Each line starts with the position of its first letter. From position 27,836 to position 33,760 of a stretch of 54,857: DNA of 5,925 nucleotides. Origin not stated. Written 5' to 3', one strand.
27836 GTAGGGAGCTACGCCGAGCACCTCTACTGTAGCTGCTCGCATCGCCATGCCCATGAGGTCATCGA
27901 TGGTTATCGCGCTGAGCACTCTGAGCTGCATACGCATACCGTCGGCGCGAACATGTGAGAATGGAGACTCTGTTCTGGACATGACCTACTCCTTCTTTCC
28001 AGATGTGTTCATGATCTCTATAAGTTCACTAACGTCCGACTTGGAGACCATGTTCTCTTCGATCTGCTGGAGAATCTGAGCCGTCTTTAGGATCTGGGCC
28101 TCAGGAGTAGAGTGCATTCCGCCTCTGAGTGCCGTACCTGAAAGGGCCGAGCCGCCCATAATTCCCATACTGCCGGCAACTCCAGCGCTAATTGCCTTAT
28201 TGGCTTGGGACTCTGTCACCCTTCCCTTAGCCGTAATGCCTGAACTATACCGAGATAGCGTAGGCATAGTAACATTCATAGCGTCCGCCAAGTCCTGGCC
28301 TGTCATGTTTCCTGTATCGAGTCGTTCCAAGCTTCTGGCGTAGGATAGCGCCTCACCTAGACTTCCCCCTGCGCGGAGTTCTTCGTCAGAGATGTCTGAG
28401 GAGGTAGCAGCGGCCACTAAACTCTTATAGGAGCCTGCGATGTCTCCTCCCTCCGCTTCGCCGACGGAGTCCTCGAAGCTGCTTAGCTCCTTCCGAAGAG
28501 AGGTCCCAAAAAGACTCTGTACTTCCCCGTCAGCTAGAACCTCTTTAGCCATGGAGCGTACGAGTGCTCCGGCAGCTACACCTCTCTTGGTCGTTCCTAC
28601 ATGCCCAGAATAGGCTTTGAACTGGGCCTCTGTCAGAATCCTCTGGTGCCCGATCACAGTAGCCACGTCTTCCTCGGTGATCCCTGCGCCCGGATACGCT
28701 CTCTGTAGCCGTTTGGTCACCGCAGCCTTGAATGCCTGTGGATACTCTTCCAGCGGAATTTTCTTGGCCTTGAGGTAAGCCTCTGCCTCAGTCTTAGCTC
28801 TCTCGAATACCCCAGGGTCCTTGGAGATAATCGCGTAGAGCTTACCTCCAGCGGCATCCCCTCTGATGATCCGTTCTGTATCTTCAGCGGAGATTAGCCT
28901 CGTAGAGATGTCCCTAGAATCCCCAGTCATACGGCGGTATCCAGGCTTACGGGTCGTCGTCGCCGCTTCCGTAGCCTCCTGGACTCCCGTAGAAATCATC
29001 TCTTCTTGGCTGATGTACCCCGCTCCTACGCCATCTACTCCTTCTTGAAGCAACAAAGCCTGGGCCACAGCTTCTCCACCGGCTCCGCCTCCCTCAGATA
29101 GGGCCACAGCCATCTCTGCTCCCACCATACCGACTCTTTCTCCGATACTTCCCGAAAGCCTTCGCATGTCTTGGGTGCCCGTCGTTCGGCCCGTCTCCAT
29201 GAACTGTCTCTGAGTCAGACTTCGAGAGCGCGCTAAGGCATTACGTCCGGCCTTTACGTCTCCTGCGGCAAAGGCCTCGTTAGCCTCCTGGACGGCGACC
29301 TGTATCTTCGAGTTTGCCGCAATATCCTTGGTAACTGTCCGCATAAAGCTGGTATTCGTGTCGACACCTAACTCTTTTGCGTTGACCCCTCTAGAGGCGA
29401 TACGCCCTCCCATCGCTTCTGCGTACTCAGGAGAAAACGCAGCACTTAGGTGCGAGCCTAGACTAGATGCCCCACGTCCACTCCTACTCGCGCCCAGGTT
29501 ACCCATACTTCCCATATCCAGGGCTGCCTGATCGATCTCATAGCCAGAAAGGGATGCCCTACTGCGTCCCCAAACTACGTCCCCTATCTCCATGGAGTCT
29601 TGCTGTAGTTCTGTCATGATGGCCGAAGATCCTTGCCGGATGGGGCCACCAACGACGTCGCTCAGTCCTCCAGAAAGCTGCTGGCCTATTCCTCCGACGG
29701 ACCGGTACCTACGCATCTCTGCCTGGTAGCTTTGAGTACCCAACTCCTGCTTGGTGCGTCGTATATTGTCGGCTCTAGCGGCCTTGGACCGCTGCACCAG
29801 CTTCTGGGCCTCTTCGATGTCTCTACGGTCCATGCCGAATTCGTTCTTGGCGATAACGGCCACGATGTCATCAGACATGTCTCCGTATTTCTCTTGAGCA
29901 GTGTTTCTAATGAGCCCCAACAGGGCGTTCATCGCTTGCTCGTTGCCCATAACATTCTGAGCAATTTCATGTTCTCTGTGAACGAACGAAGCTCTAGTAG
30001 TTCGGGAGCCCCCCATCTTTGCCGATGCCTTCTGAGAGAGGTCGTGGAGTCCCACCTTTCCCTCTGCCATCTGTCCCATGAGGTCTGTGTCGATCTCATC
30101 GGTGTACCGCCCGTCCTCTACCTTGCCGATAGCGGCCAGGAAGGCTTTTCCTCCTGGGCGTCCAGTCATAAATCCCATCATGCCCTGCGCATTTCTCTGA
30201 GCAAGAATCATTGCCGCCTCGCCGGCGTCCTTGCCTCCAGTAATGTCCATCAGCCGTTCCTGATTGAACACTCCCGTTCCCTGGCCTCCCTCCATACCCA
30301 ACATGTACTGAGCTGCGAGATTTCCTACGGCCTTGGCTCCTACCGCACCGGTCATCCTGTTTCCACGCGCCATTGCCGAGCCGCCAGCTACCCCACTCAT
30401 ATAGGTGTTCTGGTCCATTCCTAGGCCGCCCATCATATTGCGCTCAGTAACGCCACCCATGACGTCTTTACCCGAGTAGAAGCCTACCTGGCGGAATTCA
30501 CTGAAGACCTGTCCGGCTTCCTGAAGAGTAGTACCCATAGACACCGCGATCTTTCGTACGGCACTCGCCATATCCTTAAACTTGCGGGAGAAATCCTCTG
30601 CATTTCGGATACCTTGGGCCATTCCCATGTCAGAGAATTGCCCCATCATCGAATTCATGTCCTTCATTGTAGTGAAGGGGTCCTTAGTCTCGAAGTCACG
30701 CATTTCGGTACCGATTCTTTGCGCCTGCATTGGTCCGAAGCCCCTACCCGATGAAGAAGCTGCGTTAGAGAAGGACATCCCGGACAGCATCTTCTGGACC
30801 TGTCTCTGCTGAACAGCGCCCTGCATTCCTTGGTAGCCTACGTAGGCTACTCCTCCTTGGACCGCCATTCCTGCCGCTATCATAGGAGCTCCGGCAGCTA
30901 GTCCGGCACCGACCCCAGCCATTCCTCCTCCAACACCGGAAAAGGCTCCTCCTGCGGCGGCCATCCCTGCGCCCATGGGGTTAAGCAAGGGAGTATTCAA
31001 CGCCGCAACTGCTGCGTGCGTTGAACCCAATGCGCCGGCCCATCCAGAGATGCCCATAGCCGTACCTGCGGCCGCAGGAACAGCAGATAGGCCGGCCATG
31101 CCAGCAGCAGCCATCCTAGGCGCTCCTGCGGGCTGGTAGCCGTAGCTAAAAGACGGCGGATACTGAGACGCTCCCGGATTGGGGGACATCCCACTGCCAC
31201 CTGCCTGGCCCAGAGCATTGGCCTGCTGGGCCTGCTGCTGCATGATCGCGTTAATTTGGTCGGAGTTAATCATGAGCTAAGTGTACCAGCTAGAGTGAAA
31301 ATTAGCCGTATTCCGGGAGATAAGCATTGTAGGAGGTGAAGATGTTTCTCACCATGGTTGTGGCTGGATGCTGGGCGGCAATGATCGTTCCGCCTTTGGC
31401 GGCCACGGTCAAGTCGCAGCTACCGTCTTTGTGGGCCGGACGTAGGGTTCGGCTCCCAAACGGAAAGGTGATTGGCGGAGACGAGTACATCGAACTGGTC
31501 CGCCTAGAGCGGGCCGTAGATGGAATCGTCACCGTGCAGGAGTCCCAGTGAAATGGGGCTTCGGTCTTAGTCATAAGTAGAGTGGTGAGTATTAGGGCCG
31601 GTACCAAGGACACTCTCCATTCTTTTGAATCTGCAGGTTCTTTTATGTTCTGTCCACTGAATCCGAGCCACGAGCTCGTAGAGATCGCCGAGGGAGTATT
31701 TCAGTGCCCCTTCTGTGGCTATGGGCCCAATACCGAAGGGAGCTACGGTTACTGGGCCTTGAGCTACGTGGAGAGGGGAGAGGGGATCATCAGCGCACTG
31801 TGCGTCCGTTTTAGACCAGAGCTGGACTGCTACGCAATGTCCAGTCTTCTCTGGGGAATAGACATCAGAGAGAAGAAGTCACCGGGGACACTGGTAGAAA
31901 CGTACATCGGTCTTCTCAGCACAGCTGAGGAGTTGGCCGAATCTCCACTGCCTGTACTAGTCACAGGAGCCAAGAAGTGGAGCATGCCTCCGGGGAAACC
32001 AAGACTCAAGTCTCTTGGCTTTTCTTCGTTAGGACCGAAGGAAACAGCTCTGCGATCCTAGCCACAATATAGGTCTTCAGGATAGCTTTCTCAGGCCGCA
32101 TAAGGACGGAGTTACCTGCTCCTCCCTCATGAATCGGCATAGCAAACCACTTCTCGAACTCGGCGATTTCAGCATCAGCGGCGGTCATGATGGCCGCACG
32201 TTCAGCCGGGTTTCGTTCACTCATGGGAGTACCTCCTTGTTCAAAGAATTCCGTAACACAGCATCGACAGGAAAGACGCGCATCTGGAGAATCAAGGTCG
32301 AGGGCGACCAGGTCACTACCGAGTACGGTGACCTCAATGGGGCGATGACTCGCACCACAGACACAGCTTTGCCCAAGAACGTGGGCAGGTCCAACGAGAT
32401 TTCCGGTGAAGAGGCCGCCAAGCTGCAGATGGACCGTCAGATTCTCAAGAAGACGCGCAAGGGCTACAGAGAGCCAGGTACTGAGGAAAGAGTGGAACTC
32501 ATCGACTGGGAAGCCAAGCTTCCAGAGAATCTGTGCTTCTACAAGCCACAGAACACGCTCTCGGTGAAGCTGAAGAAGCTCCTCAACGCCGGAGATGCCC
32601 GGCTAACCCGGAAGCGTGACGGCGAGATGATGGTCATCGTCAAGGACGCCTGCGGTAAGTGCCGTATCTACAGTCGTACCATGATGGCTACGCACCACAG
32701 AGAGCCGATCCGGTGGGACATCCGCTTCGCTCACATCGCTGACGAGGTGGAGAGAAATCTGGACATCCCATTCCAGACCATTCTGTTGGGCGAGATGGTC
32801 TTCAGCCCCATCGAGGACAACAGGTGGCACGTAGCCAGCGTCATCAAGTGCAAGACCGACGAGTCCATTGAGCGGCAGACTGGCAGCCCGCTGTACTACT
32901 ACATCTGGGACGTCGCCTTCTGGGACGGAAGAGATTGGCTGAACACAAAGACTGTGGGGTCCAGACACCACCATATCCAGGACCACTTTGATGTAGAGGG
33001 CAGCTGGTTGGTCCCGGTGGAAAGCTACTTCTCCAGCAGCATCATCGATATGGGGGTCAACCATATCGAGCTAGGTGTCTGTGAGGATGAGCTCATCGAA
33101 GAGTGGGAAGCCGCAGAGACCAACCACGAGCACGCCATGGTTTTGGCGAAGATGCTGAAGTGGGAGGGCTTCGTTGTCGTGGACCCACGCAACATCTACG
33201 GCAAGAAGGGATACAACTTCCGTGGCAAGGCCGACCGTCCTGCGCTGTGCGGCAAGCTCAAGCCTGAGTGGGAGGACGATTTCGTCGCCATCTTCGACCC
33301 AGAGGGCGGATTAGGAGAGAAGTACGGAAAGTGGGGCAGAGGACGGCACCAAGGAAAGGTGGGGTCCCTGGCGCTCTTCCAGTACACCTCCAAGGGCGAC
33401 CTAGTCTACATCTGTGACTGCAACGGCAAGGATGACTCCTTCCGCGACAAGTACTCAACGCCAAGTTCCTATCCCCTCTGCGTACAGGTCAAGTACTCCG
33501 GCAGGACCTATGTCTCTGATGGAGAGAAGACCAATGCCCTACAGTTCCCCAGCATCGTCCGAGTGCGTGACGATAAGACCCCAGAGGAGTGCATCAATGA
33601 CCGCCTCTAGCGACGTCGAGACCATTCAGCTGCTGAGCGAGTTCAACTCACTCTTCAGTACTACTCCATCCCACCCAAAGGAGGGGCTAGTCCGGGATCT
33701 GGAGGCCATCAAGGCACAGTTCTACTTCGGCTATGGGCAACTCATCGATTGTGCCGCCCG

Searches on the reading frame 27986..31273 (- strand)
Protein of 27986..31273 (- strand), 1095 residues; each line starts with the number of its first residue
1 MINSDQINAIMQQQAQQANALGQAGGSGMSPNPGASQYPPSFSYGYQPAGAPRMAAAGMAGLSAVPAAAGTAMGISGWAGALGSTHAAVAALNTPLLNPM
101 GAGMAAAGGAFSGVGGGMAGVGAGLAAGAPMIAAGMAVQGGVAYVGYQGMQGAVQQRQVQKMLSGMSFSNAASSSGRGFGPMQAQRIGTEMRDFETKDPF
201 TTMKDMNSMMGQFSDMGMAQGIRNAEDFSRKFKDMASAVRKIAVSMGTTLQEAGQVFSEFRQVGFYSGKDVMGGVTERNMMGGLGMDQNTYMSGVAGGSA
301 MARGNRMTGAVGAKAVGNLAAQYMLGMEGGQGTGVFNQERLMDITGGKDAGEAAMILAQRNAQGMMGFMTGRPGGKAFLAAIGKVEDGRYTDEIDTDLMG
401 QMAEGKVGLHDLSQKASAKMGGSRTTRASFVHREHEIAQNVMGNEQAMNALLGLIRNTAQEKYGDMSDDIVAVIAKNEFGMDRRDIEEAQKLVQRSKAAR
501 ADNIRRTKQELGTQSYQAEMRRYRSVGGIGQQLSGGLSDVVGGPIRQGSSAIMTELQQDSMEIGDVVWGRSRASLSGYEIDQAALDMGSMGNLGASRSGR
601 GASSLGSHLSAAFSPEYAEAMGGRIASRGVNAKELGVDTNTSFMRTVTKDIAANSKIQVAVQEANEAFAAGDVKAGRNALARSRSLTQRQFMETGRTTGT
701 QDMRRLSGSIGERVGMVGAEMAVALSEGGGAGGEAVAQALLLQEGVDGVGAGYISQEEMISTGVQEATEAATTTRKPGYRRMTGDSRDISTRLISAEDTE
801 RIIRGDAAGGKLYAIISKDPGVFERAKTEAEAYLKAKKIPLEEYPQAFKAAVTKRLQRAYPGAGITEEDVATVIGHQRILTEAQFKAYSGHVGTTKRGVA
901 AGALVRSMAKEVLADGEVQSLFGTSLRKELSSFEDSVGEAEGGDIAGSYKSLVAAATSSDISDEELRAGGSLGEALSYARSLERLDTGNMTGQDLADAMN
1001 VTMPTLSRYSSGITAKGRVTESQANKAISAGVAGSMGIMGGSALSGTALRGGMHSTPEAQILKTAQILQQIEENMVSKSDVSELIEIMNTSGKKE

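Call 6: search_protein_families(library=pfam, proteins=[window:27986-31273:-], max_evalue=1)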
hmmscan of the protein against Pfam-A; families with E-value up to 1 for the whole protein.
window:27986-31273:- (1095 aa): 3 families
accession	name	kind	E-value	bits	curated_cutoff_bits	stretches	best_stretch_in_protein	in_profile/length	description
PF01381.28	HTH_3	-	0.049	14.1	23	1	988-1014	8-34/55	Helix-turn-helix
PF13545.12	HTH_Crp_2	-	0.083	13.3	27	0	989-1019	22-52/70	Crp-like helix-turn-helix domain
PF08279.18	HTH_11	-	0.2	12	25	0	987-1017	13-43/55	HTH domain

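Call 7: search_protein_families(library=phrogs, proteins=[window:27986-31273:-], max_evalue=0.01)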
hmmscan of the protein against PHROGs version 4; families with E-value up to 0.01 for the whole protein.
window:27986-31273:- (1095 aa): 0 families

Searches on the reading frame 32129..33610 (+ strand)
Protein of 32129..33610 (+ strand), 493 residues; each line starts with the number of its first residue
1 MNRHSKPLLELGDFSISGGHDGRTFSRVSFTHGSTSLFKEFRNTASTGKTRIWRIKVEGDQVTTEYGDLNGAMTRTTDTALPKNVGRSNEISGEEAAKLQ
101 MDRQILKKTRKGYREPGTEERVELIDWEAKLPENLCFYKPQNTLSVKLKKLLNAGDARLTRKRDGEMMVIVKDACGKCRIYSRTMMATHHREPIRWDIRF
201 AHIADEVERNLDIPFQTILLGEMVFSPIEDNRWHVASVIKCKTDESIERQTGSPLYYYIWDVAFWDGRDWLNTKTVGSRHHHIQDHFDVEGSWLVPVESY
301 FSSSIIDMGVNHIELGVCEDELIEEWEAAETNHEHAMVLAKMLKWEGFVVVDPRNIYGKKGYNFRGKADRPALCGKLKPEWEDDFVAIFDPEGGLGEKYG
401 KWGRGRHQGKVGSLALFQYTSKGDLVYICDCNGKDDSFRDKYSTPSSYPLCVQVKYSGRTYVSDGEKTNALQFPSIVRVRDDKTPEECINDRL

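Call 13: search_protein_families(library=phrogs, proteins=[window:32129-33610:+], max_evalue=0.001)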
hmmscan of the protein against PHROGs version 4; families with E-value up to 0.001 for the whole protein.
window:32129-33610:+ (493 aa): 1 family
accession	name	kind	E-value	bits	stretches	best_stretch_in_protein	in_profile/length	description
phrog_114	-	DNA, RNA and nucleotide metabolism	1.7e-11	44.4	1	45-487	116-505/634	ATP-dependent DNA ligase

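Call 14: search_protein_families(library=pfam, proteins=[window:32129-33610:+], max_evalue=0.01)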
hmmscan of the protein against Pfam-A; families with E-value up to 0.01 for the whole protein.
window:32129-33610:+ (493 aa): 0 families

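Call 79: search_protein_families(library=padloc, proteins=[window:32129-33610:+], max_evalue=0.01)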
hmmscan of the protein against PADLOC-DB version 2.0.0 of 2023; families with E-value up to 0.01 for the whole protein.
window:32129-33610:+ (493 aa): 0 families
